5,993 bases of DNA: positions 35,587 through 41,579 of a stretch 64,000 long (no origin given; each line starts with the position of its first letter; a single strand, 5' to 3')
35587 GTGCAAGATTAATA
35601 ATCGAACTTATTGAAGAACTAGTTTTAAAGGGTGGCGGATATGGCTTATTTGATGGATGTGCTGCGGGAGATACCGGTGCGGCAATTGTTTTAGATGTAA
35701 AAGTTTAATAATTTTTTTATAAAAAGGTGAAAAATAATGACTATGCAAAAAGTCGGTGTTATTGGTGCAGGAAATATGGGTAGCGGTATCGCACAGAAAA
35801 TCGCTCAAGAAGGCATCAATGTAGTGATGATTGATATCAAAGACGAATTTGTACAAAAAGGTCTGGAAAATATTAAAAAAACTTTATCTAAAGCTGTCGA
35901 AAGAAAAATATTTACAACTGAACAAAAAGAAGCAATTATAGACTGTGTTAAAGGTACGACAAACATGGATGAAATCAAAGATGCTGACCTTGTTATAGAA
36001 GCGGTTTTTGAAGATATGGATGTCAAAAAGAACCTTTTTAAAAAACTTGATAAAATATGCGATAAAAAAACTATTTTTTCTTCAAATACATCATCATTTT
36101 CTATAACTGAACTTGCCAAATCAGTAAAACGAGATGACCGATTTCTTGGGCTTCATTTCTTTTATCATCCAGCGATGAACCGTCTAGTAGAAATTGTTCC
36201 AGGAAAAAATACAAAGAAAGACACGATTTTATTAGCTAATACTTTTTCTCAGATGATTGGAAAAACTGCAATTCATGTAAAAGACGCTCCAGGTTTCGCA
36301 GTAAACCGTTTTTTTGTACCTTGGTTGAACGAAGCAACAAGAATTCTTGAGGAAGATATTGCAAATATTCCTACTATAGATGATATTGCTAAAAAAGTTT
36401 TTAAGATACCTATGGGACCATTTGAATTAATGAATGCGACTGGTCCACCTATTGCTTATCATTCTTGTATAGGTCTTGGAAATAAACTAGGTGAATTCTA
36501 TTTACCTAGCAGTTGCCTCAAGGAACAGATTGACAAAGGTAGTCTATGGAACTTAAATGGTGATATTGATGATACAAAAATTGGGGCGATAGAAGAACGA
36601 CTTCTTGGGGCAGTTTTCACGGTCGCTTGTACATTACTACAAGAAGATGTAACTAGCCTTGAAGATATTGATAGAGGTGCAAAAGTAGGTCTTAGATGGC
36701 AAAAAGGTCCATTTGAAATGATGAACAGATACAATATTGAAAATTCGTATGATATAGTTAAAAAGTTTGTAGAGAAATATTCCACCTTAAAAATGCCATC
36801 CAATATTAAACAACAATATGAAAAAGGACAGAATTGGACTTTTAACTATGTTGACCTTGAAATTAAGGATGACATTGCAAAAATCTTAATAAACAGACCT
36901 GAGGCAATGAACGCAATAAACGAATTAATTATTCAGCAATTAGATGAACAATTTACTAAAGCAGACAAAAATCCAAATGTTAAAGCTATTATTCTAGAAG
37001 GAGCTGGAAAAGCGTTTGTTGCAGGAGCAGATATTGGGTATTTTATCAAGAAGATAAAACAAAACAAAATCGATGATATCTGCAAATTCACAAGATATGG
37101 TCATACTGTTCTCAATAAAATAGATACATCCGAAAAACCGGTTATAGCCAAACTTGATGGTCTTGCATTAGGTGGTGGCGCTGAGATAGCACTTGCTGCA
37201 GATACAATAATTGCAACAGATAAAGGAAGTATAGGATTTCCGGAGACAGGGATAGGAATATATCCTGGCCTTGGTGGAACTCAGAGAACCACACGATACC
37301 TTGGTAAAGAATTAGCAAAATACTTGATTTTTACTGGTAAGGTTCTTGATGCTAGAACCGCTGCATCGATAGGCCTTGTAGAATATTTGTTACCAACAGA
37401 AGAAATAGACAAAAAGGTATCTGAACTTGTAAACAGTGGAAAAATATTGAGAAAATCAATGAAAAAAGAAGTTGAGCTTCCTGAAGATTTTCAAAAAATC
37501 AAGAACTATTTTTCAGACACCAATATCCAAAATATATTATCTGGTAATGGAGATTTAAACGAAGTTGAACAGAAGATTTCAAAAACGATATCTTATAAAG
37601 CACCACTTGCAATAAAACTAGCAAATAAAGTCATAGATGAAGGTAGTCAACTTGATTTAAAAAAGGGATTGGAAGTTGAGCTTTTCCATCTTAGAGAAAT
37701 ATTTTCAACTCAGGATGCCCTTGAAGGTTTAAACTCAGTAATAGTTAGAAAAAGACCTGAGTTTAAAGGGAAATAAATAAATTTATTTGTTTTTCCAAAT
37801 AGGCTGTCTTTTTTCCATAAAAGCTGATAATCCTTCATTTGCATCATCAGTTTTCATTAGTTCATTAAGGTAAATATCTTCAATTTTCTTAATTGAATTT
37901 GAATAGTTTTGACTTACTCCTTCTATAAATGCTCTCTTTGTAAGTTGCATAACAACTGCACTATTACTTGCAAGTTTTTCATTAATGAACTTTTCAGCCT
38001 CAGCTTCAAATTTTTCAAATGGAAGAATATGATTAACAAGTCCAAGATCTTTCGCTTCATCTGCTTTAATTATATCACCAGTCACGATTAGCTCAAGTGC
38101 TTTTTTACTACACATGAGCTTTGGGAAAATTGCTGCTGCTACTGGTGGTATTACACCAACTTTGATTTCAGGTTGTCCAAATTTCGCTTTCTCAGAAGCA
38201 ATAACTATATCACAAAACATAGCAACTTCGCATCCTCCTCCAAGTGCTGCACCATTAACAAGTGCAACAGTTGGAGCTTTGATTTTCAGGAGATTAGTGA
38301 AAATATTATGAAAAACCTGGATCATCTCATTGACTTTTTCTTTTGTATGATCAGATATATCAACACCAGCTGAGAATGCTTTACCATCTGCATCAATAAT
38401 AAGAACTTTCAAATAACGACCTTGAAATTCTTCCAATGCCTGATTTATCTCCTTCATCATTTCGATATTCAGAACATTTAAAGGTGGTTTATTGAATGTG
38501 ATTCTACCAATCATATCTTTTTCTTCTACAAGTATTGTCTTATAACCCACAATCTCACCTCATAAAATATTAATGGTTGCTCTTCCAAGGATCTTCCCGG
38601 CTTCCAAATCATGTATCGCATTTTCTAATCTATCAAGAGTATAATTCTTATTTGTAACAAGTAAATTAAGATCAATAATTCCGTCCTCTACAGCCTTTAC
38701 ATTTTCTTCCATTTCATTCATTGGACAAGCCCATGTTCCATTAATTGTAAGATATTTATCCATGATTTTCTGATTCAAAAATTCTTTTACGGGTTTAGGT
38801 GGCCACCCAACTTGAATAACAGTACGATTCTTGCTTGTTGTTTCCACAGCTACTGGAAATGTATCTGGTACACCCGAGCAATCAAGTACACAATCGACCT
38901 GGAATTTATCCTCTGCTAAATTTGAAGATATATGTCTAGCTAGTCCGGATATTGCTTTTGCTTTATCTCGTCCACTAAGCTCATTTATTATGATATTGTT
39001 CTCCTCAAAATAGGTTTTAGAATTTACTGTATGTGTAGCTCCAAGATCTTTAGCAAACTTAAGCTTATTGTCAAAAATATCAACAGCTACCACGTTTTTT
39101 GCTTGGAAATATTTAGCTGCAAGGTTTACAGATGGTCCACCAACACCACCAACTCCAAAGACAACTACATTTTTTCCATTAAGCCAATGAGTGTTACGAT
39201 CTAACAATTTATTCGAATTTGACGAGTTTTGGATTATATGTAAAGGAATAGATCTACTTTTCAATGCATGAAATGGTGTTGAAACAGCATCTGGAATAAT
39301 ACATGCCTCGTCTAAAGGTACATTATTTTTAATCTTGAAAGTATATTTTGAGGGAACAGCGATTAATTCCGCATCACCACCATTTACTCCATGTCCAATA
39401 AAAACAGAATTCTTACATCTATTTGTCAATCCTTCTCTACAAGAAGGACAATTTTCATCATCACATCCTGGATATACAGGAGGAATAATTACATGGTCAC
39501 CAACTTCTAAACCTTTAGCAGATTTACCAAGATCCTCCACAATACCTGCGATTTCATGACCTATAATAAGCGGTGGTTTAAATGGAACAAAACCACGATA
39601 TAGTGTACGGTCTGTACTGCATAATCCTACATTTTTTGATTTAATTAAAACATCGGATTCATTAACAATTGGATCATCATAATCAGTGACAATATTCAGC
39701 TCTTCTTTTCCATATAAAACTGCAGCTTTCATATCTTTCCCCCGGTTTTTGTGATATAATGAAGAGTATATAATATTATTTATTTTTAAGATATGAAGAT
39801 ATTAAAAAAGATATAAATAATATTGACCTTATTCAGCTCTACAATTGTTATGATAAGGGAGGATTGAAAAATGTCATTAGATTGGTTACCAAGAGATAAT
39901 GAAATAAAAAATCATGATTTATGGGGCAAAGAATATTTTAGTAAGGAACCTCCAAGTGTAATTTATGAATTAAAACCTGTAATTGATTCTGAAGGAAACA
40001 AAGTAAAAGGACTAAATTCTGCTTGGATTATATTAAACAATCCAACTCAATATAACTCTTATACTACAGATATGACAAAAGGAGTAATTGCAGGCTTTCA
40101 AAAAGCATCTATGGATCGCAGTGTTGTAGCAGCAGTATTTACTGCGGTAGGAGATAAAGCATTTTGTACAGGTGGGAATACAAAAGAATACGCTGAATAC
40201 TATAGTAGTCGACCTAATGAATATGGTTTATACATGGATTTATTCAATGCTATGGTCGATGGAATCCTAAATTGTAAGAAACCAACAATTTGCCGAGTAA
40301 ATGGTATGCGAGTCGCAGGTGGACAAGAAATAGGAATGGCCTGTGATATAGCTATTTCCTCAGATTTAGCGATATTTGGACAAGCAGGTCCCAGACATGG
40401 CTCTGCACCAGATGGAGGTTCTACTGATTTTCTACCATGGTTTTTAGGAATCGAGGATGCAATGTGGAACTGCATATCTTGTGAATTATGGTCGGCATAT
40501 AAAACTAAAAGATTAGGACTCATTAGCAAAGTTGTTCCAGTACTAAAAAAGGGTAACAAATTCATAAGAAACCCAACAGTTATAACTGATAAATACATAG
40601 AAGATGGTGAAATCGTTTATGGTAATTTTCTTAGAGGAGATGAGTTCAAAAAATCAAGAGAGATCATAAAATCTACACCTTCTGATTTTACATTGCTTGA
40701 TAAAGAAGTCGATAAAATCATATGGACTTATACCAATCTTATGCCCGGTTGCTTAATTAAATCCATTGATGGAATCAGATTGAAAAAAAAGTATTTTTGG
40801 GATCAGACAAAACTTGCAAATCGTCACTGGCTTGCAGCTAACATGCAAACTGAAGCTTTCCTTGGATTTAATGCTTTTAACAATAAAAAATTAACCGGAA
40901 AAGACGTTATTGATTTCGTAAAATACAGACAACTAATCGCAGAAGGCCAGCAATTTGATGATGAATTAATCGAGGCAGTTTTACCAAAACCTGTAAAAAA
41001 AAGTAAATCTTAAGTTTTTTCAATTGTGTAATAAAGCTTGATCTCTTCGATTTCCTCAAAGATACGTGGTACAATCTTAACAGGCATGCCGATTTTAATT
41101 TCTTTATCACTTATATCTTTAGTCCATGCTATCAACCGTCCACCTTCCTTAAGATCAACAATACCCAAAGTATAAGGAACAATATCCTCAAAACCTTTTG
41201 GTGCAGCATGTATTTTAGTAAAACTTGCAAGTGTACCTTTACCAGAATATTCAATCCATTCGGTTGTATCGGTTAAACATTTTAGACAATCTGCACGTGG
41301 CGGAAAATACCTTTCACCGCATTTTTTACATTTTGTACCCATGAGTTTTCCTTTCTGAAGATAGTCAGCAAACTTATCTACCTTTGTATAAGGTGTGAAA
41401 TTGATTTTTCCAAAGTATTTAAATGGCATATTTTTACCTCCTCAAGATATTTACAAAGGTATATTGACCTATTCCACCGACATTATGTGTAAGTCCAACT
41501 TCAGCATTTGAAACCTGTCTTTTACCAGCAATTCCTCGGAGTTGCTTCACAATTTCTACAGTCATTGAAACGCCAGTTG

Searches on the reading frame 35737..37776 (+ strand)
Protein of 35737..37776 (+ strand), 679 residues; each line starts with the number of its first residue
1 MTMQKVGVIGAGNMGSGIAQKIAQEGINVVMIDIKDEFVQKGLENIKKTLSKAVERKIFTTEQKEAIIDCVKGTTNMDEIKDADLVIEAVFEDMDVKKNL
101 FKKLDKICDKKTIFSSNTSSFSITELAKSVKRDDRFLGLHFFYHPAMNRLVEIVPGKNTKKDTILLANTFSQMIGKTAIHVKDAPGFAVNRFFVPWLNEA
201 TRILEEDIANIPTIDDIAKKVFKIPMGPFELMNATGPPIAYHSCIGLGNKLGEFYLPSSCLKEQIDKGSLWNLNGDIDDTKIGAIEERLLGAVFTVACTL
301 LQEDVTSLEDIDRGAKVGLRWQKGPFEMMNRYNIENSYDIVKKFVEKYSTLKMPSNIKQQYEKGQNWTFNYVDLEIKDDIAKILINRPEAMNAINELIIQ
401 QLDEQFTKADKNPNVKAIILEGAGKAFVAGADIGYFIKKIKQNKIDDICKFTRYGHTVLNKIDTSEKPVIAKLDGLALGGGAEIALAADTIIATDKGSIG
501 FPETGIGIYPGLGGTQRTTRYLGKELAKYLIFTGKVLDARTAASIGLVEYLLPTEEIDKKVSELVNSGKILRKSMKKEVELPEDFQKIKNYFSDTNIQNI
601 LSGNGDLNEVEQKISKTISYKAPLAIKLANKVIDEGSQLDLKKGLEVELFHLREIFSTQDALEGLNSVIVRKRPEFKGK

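Call 9: search_protein_families(library=ncbifam, proteins=[window:35737-37776:+], max_evalue=0.00001)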
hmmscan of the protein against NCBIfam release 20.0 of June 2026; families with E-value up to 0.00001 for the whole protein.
window:35737-37776:+ (679 aa): 87 families (the best 25 are shown)
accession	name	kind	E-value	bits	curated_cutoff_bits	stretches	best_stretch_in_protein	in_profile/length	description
NF008727.0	PRK11730.1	equivalog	1.1e-98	331.5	870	2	3-243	313-552/717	fatty acid oxidation complex subunit alpha FadB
NF008363.0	PRK11154.1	equivalog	8.5e-93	311.7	869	2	2-262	308-567/708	fatty acid oxidation complex subunit alpha FadJ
TIGR02437.1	FadB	equivalog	2.1e-84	284.2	933.55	2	4-243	314-552/714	fatty acid oxidation complex subunit alpha FadB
NF006124.0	PRK08268.1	subfamily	3.4e-81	273.7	508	1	2-240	6-244/507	3-hydroxyacyl-CoA dehydrogenase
NF004474.0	PRK05808.1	subfamily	1.6e-80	270.5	408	1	1-270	1-271/283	3-hydroxybutyryl-CoA dehydrogenase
TIGR02441.1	fa_ox_alpha_mit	equivalog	1.3e-78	264.8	964.65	2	3-255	335-585/737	fatty acid oxidation complex subunit alpha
TIGR02440.1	FadJ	equivalog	4.8e-78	263.1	968.45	2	2-254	303-554/699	fatty acid oxidation complex subunit alpha FadJ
NF004699.0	PRK06035.1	equivalog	3.6e-71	239.7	500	1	2-268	2-272/294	3-hydroxyacyl-CoA dehydrogenase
NF005875.0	PRK07819.1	subfamily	4.1e-63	213.5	319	1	2-236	4-240/287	3-hydroxybutyryl-CoA dehydrogenase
TIGR02279.1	PaaC-3OHAcCoADH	equivalog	4.9e-62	210.4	669.4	1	3-270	5-274/503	3-hydroxyacyl-CoA dehydrogenase PaaH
NF005715.0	PRK07530.1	equivalog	6.1e-62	209.6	420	1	2-235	3-236/292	3-hydroxybutyryl-CoA dehydrogenase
NF004475.0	PRK05809.1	subfamily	1.2e-61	208.5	394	2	369-566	3-197/260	short-chain-enoyl-CoA hydratase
NF006722.0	PRK09260.1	equivalog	1.9e-61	207.9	429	1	3-269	2-269/289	3-hydroxyacyl-CoA dehydrogenase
NF006143.0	PRK08293.1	equivalog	8.9e-59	199.2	312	1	1-269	2-275/291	3-hydroxyacyl-CoA dehydrogenase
NF052272.1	Staph_FadB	exception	2e-56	191.7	999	2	1-269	1-276/752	3-hydroxyacyl-CoA dehydrogenase/crotonase FadB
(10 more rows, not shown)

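Call 10: search_protein_families(library=pfam, proteins=[window:35737-37776:+], max_evalue=0.00001)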
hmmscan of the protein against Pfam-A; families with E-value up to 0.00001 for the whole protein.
window:35737-37776:+ (679 aa): 5 families
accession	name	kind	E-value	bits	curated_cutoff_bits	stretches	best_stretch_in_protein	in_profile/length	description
PF02737.24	3HCDH_N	-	4.5e-61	206.3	22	1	5-183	1-179/180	3-hydroxyacyl-CoA dehydrogenase, NAD binding domain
PF16113.10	ECH_2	-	3.3e-52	178.5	27.2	1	382-676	3-318/335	Enoyl-CoA hydratase/isomerase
PF00378.25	ECH_1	-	2.6e-46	158.4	27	1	375-575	1-195/251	Enoyl-CoA hydratase/isomerase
PF00725.27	3HCDH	-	1.3e-25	90.1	22.1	2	186-270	1-86/97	3-hydroxyacyl-CoA dehydrogenase, C-terminal domain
PF03446.21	NAD_binding_2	-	2e-07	31.6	21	1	5-83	1-75/161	NAD binding domain of 6-phosphogluconate dehydrogenase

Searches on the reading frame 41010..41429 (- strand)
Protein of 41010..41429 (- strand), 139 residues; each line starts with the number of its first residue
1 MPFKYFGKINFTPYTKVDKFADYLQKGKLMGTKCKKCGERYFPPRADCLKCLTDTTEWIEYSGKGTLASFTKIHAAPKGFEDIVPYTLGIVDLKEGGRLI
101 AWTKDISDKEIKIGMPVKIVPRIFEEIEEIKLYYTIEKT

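Call 9: search_protein_families(library=ncbifam, proteins=[window:41010-41429:-], max_evalue=0.00001)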
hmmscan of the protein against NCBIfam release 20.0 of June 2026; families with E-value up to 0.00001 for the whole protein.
window:41010-41429:- (139 aa): 1 family
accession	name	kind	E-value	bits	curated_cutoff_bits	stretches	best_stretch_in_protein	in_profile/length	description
NF053627.1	BnzsclthlBbsAGT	equivalog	5.9e-12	45.8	250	1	28-104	35-109/145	benzoylsuccinyl-CoA thiolase subunit BbsA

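Call 10: search_protein_families(library=pfam, proteins=[window:41010-41429:-], max_evalue=0.00001)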
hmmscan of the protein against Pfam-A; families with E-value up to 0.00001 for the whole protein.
window:41010-41429:- (139 aa): 2 families
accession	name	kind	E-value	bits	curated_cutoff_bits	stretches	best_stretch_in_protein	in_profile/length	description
PF01796.24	OB_ChsH2_C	-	1.2e-20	73.6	27.1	1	58-120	1-63/65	ChsH2, C-terminal OB-fold domain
PF12172.15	zf-ChsH2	-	3.5e-12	46.3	23.2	1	23-55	3-35/37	ChsH2, rubredoxin-like zinc ribbon domain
